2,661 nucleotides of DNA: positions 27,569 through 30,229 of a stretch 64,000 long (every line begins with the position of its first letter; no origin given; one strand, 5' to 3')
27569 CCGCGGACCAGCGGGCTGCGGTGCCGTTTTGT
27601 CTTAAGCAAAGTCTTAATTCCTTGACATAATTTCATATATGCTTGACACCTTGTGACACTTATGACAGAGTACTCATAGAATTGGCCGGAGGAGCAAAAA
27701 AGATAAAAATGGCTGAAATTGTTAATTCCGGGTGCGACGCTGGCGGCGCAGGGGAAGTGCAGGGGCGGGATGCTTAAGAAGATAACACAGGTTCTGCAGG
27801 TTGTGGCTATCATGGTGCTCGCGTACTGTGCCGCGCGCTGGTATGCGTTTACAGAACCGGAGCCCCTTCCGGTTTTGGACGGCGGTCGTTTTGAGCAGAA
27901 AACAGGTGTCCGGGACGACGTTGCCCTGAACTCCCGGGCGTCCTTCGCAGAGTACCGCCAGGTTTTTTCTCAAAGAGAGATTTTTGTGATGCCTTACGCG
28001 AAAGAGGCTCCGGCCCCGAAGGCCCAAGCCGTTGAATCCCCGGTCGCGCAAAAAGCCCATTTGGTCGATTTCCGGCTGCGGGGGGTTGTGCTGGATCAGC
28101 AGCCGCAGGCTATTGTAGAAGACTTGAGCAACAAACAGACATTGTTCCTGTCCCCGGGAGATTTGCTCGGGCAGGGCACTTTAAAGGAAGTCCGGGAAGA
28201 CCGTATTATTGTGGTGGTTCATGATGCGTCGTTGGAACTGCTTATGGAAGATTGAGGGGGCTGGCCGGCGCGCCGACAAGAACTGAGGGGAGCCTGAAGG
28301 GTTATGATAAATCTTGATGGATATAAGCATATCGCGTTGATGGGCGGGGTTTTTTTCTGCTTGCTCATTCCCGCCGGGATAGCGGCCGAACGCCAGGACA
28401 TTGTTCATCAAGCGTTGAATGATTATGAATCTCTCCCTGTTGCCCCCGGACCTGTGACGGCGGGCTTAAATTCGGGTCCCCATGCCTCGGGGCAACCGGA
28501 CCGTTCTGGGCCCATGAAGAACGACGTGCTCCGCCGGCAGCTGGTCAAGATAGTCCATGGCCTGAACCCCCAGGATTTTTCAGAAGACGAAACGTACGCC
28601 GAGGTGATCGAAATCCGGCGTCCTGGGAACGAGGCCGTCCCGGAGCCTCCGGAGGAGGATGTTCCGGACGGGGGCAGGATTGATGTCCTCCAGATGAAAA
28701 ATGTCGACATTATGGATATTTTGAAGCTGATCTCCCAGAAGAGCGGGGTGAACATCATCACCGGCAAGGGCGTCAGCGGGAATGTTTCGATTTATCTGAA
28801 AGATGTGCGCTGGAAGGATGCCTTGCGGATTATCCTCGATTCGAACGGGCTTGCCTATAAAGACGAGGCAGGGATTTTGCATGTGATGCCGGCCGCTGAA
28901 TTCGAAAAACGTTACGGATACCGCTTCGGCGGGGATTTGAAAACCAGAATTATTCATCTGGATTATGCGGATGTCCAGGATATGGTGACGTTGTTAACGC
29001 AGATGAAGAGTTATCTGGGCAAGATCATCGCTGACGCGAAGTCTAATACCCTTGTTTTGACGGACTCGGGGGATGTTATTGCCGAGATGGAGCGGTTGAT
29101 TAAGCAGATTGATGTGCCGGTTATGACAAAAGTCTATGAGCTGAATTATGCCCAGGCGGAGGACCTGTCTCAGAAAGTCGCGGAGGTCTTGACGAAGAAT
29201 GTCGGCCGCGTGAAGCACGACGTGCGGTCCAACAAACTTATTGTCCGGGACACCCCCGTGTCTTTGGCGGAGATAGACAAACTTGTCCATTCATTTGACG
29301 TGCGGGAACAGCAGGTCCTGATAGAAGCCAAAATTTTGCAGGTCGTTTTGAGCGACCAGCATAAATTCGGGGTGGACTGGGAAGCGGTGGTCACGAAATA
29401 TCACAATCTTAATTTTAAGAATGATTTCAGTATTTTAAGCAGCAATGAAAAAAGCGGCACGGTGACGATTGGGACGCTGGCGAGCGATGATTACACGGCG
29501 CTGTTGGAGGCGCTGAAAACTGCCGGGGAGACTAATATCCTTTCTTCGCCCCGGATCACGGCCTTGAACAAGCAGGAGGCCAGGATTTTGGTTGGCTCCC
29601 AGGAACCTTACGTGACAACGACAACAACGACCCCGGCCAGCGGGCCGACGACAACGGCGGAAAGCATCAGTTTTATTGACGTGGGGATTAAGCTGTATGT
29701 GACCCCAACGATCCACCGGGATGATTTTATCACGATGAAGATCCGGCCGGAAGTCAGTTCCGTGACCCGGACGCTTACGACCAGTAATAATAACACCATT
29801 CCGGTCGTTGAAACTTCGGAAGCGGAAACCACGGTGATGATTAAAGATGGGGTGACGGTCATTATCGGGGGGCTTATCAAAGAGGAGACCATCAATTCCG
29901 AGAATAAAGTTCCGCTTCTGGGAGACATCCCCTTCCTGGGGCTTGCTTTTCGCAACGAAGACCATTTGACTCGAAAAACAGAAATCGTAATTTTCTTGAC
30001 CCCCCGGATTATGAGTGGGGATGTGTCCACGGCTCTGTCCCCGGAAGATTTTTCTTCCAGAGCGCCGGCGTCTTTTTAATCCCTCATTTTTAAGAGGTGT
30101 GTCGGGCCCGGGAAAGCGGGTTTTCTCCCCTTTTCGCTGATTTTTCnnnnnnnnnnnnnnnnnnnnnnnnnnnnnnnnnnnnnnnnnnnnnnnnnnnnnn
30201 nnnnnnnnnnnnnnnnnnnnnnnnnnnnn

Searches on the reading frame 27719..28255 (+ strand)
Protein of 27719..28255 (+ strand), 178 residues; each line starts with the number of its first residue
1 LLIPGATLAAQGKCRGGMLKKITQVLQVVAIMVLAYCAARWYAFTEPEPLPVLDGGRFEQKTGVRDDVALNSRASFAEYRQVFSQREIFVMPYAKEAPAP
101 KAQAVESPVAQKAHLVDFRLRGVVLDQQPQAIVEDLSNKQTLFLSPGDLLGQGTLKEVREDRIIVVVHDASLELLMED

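Call 16: search_protein_families(library=pfam, proteins=[window:27719-28255:+], max_evalue=0.01)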
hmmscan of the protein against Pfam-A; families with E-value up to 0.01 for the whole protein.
window:27719-28255:+ (178 aa): 1 family
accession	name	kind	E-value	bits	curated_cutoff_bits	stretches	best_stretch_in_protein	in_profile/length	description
PF11356.14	T2SSC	-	3.1e-05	24.3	27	1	83-166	49-131/141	Type II secretion system protein C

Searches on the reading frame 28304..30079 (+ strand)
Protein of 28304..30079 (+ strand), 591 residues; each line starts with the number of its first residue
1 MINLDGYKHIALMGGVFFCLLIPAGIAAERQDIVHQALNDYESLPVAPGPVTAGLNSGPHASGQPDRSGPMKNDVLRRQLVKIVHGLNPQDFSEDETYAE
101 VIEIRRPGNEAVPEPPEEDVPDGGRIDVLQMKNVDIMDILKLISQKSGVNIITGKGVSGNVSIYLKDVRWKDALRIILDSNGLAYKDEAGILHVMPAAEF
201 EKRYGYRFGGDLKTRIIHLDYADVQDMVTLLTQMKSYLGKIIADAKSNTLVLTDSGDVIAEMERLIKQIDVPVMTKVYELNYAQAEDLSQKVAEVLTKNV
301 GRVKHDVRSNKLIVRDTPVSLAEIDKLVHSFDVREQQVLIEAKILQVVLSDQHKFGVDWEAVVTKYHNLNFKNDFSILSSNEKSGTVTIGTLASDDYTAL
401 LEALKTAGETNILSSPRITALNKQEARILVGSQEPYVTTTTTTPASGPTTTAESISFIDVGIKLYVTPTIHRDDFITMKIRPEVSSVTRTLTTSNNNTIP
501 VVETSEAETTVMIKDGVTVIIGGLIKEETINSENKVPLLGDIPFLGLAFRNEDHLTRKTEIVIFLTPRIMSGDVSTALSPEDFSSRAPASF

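Call 6: search_protein_families(library=pfam, proteins=[window:28304-30079:+], max_evalue=0.01)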
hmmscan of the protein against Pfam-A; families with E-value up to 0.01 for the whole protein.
window:28304-30079:+ (591 aa): 4 families
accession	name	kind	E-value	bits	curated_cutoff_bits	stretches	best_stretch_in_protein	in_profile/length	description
PF00263.26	Secretin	-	1.1e-50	171.9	27.5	1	403-570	1-168/169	Bacterial type II and III secretion system protein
PF03958.22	Secretin_N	-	6.7e-27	93.9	28.2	2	214-273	1-67/69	Bacterial type II/III secretion system short domain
PF07660.19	STN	-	2.7e-05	24.3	28.4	1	150-190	2-45/52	Secretin and TonB N terminus short domain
PF21305.2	type_II_gspD_N0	-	0.00081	19.6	27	1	130-168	2-41/71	GspD-like, N0 domain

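Call 8: search_protein_families(library=ncbifam, proteins=[window:28304-30079:+], max_evalue=0.1)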
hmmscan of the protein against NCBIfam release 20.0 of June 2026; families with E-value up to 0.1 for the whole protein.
window:28304-30079:+ (591 aa): 9 families
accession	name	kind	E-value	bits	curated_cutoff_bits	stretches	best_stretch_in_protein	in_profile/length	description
TIGR02515.1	IV_pilus_PilQ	subfamily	8e-87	292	284.35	3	384-571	247-428/428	type IV pilus secretin PilQ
TIGR02517.1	type_II_gspD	equivalog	1.5e-83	281.3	351.35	2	302-572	302-592/600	type II secretion system secretin GspD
NF010083.0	PRK13568.1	equivalog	2.8e-61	207.6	554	2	276-571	124-418/419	DNA uptake porin HofQ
TIGR02519.1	pilus_MshL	equivalog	1.2e-59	201.7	250.2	1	312-570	10-290/290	pilus (MSHA type) biogenesis protein MshL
NF007851.2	PRK10560.1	exception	3.5e-53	180.9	598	2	271-571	115-410/412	DNA uptake porin HofQ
TIGR02516.1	type_III_yscC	equivalog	5.7e-44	150.4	238.45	2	292-570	194-461/463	type III secretion system outer membrane ring subunit SctC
NF011873.0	PRK15346.1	equivalog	1e-28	100.3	524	1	303-557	238-481/499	EscC/YscC/HrcC family type III secretion system outer membrane ring protein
NF042912.1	Amuc_1098_fam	equivalog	4.5e-24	84.5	750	2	484-570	710-796/805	Amuc_1098 family type IV pilus outer membrane protein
TIGR02520.1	pilus_B_mal_scr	equivalog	9.7e-24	83.8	287.65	1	285-567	221-511/513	PilN family type IVB pilus formation outer membrane protein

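Call 28: find_homologous_proteins(query=window:28304-30079:+, max_evalue=1e-10)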
Query window:28304-30079:+ (591 aa): 1428 proteins with E <= 1e-10 among 8000 candidates; the best 120 are listed.
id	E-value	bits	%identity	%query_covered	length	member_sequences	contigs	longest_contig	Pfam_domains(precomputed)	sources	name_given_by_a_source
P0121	0.0e+0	1273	99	100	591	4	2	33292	PF03958.23,PF00263.27,PF07660.20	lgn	-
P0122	1.4e-296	1002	79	99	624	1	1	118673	PF03958.23,PF00263.27,PF07660.20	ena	-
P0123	7.4e-294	993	78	100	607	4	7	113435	PF03958.23,PF00263.27,PF07660.20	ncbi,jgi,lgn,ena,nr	ncbi:MAG TPA: secretin N-terminal domain-containing protein [Candidatus Omnitrophota bacterium]|nr:s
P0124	3.8e-288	975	78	98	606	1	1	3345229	PF03958.23,PF00263.27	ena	-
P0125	2.0e-259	880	89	77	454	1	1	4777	PF03958.23,PF00263.27,PF07660.20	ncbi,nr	ncbi:MAG TPA: secretin N-terminal domain-containing protein, partial [Candidatus Omnitrophota bacter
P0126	2.4e-253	860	89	75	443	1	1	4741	PF03958.23,PF00263.27,PF07660.20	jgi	-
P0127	4.1e-232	790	66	95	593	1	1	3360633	PF21305.3,PF03958.23,PF00263.27,PF07660.20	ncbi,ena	-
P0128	1.3e-224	765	89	67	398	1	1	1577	PF03958.23,PF00263.27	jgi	-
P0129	1.5e-212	725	77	73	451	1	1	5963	PF03958.23,PF07660.20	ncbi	ncbi:MAG: secretin N-terminal domain-containing protein, partial [Candidatus Omnitrophota bacterium]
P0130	4.1e-201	687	62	88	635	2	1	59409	PF03958.23,PF00263.27,PF07660.20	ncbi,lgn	-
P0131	2.1e-200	685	68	78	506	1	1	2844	PF03958.23,PF00263.27,PF07660.20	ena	-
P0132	1.1e-198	679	61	88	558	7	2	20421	PF03958.23,PF00263.27,PF07660.20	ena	-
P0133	2.4e-198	678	65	80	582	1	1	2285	PF21305.3,PF03958.23,PF00263.27,PF07660.20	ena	-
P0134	6.6e-198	677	60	90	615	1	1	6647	PF03958.23,PF00263.27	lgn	-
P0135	9.9e-198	676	67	79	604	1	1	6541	PF03958.23,PF00263.27,PF07660.20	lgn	-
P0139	4.5e-193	661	67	77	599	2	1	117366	PF21305.3,PF03958.23,PF00263.27,PF07660.20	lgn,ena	-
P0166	3.9e-185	635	62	77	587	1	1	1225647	PF21305.3,PF03958.23,PF00263.27,PF07660.20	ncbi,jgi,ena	ncbi:MAG: secretin N-terminal domain-containing protein [Candidatus Omnitrophota bacterium]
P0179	2.3e-182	625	54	96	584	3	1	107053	PF21305.3,PF03958.23,PF00263.27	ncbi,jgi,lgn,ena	-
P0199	1.2e-178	613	52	96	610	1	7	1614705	PF21305.3,PF03958.23,PF00263.27,PF07660.20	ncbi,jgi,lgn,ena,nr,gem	ncbi:MAG TPA: secretin N-terminal domain-containing protein [Candidatus Omnitrophota bacterium]|nr:s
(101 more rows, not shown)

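Call 37: find_encoding_contigs(protein=P0127, flank=10000, max_places=1)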
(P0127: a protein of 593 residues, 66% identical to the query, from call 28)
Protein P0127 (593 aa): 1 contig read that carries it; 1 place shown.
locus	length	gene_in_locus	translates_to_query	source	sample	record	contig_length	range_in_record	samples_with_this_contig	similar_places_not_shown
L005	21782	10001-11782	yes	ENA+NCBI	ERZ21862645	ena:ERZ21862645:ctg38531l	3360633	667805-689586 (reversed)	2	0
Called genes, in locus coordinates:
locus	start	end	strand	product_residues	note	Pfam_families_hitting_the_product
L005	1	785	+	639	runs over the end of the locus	PF00515:TPR_1 (weak), PF07719:TPR_2 (weak), PF13432:TPR_16 (weak), PF14559:TPR_19 (weak), PF13424:TPR_12, PF13414:TPR_11 (weak), PF13432:TPR_16 (weak), PF14559:TPR_19, +13 more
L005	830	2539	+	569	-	PF05157:MshEN, PF00437:T2SSE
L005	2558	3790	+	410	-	PF28597:T2SSF_N (weak), PF00482:T2SSF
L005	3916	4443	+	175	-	PF07963:N_methyl (weak), PF08334:T2SSG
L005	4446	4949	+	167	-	PF07963:N_methyl (weak), PF12019:GspH (faint)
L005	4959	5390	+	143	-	-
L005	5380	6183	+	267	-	-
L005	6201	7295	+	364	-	PF21687:T2SSK_1st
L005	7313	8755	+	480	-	PF11104:PilM_2 (weak), PF05137:PilN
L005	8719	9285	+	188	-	-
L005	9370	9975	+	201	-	-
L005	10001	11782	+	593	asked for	PF21305:type_II_gspD_N0 (weak), PF07660:STN (weak), PF03958:Secretin_N, PF00263:Secretin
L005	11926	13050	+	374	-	PF07833:Cu_amine_oxidN1 (weak), PF01520:Amidase_3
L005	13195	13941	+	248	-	PF01177:Asp_Glu_race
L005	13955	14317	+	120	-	PF01242:PTPS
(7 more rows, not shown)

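Call 48: find_encoding_contigs(protein=P0199, flank=10000, max_places=1)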
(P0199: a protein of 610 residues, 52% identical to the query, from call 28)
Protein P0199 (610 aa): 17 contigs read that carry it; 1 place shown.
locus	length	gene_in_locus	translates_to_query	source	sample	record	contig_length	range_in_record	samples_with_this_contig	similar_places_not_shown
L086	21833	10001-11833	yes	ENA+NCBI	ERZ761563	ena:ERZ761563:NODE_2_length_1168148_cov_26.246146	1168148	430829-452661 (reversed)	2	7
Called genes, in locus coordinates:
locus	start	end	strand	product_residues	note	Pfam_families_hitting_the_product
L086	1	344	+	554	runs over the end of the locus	PF05157:MshEN, PF00437:T2SSE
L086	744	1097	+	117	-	-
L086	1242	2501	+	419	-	PF28597:T2SSF_N (faint), PF00482:T2SSF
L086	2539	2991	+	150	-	PF07963:N_methyl (weak), PF08334:T2SSG, PF22434:PilW_C (weak)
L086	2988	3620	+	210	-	-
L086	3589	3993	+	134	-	-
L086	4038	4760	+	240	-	PF07963:N_methyl (weak)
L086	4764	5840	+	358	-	PF21687:T2SSK_1st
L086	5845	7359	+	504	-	PF11104:PilM_2, PF05137:PilN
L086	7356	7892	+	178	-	PF04612:T2SSM (faint), PF04350:PilO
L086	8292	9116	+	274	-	PF20703:nSTAND1 (faint), PF13191:AAA_16 (faint), PF01637:ATPase_2, PF13401:AAA_22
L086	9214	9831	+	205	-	-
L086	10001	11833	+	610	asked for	PF21305:type_II_gspD_N0 (weak), PF07660:STN (weak), PF03958:Secretin_N, PF00263:Secretin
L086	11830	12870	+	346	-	PF07833:Cu_amine_oxidN1 (weak), PF01520:Amidase_3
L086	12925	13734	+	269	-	PF01177:Asp_Glu_race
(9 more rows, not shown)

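Call 49: find_encoding_contigs(protein=P0166, flank=10000, max_places=1)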
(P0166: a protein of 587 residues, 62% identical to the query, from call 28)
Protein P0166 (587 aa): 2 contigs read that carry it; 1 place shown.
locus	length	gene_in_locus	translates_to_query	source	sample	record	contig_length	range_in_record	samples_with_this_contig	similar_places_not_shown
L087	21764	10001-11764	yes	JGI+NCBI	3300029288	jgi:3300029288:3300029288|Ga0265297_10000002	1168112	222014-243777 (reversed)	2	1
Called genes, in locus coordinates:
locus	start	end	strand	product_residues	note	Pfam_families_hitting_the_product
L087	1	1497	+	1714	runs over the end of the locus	-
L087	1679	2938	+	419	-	PF28597:T2SSF_N, PF00482:T2SSF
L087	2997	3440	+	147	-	PF07963:N_methyl, PF08334:T2SSG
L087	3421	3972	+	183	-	-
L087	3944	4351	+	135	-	-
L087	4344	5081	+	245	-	PF07963:N_methyl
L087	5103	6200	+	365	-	PF12836:HHH_3 (faint), PF21687:T2SSK_1st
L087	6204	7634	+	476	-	PF11104:PilM_2, PF05137:PilN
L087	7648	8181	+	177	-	PF04350:PilO (weak)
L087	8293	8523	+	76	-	PF13411:MerR_1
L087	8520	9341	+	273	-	PF13191:AAA_16 (faint), PF01637:ATPase_2, PF13401:AAA_22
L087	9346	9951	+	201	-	-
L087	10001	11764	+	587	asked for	PF21305:type_II_gspD_N0, PF07660:STN (weak), PF03958:Secretin_N, PF00263:Secretin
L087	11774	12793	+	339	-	PF01520:Amidase_3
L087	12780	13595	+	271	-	PF01177:Asp_Glu_race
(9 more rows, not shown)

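Call 61: find_encoding_contigs(protein=P0139, flank=10000, max_places=1)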
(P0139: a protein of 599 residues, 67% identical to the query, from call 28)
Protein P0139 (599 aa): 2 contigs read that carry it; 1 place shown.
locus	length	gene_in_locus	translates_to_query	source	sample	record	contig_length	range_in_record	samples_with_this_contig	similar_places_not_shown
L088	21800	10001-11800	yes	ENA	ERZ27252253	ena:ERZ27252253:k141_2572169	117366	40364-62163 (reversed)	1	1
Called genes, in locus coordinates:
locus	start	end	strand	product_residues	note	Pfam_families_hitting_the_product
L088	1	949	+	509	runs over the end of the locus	PF03958:Secretin_N, PF00263:Secretin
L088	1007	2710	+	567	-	PF05157:MshEN, PF00437:T2SSE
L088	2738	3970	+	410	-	PF28597:T2SSF_N, PF00482:T2SSF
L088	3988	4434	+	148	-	PF07963:N_methyl (weak), PF08334:T2SSG, PF22434:PilW_C (weak)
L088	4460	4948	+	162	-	-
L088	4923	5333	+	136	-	-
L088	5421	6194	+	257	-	-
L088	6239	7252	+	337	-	-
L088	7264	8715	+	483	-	PF11104:PilM_2, PF05137:PilN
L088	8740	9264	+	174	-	PF04350:PilO (weak)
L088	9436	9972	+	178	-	-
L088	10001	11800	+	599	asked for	PF21305:type_II_gspD_N0 (weak), PF07660:STN (weak), PF03958:Secretin_N, PF00263:Secretin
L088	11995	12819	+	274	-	PF01520:Amidase_3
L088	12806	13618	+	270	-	PF01177:Asp_Glu_race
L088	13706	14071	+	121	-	PF01242:PTPS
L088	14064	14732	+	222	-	PF00733:Asn_synthase (weak), PF02568:ThiI (faint), PF06508:QueC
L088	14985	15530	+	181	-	PF04055:Radical_SAM, PF13353:Fer4_12 (weak)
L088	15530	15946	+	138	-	PF14489:QueF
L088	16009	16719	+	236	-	PF01138:RNase_PH, PF03725:RNase_PH_C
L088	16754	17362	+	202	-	PF01725:Ham1p_like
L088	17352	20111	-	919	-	PF05359:DUF748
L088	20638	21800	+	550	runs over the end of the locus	PF00515:TPR_1 (weak), PF13414:TPR_11 (weak), PF13431:TPR_17 (weak), PF00515:TPR_1 (weak), PF14559:TPR_19, PF00515:TPR_1, PF13414:TPR_11, PF13424:TPR_12, +23 more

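Call 62: find_encoding_contigs(protein=P0179, flank=10000, max_places=1)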
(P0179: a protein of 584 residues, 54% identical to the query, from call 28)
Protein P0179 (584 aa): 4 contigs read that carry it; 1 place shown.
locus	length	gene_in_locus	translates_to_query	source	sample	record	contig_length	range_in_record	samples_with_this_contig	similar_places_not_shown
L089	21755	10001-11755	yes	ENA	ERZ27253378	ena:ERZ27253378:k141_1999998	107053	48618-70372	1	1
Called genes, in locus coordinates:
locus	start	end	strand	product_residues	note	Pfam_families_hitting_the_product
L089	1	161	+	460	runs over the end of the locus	PF25292:Beta-prop_CGLA (faint), PF01839:FG-GAP (faint), PF13570:Beta-prop_ACSF4 (faint), PF13517:FG-GAP_3 (weak)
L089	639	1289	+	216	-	-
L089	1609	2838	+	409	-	PF28597:T2SSF_N (weak), PF00482:T2SSF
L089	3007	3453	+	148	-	PF07963:N_methyl, PF08334:T2SSG, PF22434:PilW_C (weak)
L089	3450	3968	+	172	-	PF07963:N_methyl (weak)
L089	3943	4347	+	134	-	-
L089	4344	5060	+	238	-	-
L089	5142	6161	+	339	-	PF21687:T2SSK_1st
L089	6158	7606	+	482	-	PF11104:PilM_2, PF05137:PilN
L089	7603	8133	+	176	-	PF04350:PilO (weak), PF10741:T2SSM_b (weak)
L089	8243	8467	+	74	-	PF13411:MerR_1, PF00376:MerR (weak)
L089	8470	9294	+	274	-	PF01637:ATPase_2, PF13191:AAA_16 (faint), PF13401:AAA_22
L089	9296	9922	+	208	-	-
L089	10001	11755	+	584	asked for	PF21305:type_II_gspD_N0, PF03958:Secretin_N, PF00263:Secretin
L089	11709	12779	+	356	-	PF01520:Amidase_3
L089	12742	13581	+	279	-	PF01177:Asp_Glu_race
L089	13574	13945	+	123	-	PF01242:PTPS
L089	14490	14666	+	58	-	PF12728:HTH_17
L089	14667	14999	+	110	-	-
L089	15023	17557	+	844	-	PF01555:N6_N4_Mtase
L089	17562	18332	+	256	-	-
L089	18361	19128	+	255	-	PF04326:SLFN_AlbA_2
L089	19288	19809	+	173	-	PF13749:HATPase_c_4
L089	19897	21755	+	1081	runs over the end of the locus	PF04851:ResIII, PF00717:Peptidase_S24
